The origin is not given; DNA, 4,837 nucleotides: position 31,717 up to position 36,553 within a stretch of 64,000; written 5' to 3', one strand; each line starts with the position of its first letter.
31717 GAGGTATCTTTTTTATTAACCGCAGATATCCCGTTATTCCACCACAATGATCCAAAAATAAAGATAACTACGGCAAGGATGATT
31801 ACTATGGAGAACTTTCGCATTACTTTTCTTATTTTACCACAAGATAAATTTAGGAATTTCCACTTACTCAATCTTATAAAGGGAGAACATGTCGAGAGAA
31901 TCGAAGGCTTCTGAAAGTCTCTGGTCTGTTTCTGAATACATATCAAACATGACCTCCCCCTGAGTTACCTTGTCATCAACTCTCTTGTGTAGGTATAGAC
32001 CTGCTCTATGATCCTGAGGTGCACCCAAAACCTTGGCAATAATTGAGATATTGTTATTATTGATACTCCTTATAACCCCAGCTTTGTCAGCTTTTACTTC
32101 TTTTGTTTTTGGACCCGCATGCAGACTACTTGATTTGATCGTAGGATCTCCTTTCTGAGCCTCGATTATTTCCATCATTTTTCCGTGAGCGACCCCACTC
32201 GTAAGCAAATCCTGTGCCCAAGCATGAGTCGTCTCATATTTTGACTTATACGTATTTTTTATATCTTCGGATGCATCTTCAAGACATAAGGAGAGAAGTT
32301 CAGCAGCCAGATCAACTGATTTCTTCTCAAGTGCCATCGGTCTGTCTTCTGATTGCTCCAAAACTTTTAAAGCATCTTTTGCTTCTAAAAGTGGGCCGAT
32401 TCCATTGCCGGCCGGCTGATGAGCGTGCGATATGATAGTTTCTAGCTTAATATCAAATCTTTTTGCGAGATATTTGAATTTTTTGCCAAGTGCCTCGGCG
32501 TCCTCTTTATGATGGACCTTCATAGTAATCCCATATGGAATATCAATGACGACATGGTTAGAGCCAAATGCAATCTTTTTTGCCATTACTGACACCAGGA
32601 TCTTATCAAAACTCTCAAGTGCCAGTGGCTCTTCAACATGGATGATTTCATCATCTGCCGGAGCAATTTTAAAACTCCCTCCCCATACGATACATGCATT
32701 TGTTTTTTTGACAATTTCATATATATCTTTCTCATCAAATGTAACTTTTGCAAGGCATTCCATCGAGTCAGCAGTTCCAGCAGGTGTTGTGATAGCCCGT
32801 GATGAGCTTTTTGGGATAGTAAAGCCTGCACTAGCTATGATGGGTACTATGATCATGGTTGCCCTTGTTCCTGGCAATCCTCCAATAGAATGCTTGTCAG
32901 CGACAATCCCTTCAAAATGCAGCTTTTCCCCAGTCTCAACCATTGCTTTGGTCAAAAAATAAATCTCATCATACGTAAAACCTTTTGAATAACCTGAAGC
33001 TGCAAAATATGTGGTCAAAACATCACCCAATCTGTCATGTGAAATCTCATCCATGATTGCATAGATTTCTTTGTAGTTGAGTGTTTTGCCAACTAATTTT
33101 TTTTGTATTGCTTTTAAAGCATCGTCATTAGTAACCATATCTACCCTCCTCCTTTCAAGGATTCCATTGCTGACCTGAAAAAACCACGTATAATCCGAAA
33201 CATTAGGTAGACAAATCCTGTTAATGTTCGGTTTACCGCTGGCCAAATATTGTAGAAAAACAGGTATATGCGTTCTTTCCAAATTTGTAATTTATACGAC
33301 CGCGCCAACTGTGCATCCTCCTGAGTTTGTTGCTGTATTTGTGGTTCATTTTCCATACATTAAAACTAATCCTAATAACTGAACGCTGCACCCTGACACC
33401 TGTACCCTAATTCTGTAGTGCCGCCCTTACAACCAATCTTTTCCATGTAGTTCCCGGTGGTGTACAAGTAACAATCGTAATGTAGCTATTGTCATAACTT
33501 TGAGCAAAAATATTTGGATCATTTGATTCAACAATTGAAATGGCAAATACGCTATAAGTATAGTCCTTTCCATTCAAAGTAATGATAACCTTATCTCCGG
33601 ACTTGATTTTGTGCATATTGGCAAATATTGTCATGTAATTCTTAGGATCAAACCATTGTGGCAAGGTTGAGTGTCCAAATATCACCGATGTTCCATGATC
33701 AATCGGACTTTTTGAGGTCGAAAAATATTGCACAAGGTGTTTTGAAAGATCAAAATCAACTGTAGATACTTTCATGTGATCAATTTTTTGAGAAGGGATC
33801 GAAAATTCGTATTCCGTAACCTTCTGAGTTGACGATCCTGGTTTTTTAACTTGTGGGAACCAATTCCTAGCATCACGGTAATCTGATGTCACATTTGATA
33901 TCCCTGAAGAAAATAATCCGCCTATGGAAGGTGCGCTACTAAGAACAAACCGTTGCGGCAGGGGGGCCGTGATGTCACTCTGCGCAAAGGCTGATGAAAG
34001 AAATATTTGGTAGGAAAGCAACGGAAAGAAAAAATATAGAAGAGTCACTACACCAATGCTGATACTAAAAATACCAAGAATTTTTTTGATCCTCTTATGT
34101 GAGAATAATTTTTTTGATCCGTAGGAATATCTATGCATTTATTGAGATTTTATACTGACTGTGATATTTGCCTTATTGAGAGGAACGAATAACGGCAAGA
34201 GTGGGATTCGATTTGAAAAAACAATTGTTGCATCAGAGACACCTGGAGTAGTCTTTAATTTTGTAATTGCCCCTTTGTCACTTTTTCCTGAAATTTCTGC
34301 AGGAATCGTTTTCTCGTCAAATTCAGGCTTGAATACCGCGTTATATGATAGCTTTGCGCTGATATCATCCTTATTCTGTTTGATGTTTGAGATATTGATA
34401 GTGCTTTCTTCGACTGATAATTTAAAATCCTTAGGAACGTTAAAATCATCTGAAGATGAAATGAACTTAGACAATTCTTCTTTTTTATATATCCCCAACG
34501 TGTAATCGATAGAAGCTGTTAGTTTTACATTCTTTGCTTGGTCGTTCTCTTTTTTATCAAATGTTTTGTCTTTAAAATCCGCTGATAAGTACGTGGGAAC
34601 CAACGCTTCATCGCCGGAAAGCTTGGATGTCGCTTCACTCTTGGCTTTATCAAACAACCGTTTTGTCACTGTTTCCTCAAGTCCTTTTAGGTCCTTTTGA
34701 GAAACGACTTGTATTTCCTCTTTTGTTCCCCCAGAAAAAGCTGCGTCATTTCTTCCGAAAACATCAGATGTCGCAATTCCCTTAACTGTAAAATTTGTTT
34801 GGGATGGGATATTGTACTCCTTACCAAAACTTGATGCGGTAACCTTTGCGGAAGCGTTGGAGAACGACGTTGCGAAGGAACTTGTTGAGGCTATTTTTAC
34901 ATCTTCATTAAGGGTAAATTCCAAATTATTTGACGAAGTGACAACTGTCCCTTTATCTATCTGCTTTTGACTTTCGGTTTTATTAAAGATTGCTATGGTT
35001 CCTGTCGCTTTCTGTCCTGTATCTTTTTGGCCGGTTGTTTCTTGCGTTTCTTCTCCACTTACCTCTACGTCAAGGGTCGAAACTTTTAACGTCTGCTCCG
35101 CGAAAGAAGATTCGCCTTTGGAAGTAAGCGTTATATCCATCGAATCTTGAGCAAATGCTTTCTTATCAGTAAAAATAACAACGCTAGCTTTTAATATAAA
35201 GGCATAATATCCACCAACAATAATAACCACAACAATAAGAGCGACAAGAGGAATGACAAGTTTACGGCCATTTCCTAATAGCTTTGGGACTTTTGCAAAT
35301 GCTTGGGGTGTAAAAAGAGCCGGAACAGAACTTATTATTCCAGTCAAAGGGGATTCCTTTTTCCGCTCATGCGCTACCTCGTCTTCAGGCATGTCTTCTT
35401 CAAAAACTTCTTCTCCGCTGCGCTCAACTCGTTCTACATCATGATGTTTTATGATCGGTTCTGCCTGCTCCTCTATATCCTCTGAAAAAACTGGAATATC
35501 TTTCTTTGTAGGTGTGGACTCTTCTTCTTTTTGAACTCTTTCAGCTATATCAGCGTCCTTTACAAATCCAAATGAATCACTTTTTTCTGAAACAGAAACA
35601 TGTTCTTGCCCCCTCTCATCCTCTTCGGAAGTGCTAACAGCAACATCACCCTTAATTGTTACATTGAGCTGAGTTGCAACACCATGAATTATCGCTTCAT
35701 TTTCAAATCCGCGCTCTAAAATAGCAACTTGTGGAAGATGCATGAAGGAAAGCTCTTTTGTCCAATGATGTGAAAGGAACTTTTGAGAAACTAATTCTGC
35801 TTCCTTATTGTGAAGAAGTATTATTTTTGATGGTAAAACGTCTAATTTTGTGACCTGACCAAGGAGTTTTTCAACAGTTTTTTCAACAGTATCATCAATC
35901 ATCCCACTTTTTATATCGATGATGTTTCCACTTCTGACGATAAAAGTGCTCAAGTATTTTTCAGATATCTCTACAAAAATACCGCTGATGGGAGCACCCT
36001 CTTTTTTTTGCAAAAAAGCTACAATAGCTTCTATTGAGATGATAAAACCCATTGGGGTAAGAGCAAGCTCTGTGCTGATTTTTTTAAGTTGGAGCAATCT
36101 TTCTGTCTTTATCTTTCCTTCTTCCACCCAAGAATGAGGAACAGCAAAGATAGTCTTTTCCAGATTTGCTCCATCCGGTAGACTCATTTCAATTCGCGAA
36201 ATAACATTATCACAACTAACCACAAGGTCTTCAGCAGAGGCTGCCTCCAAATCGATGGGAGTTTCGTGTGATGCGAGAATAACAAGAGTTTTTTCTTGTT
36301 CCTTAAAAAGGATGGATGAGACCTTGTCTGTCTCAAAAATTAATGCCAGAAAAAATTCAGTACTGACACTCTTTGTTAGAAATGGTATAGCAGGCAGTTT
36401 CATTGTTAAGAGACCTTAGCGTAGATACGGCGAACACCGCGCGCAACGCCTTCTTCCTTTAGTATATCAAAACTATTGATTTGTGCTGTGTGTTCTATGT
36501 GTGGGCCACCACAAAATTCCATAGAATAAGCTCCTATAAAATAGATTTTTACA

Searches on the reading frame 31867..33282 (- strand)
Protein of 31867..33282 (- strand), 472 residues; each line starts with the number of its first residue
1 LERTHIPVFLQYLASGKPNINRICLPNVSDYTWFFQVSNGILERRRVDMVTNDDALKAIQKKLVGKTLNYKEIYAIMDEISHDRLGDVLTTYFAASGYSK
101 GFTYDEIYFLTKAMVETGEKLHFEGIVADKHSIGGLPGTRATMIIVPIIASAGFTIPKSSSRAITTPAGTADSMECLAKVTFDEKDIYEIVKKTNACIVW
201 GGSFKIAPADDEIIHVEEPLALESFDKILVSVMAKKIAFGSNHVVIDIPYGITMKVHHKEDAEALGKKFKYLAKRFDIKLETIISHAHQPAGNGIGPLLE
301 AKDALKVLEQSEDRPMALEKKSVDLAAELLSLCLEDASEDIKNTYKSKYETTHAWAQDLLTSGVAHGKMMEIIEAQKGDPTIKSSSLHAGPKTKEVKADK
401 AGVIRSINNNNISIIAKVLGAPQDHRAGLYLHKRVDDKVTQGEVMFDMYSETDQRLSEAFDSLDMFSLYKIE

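Call 72: search_protein_families(library=pfam, proteins=[window:31867-33282:-], max_evalue=0.001)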
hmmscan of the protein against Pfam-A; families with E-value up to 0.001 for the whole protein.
window:31867-33282:- (472 aa): 3 families
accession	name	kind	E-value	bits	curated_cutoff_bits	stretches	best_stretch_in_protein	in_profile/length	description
PF07831.19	PYNP_C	-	6.3e-11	42.2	27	1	403-463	1-68/75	Pyrimidine nucleoside phosphorylase C-terminal domain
PF02885.22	Glycos_trans_3N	-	2.3e-10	40.5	26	1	57-118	2-63/63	Glycosyl transferase family, helical bundle domain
PF00591.27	Glycos_transf_3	-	4.1e-07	30.3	27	1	127-310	4-205/253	Glycosyl transferase family, a/b domain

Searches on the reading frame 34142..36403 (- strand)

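Call 72: search_protein_families(library=pfam, proteins=[window:34142-36403:-], max_evalue=0.001)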
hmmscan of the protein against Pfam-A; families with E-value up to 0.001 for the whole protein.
window:34142-36403:- (754 aa): 1 family
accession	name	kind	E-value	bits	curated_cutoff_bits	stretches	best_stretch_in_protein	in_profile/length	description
PF04865.19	Baseplate_J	-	2.6e-08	33.9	21.1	1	462-563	19-113/255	Baseplate J-like protein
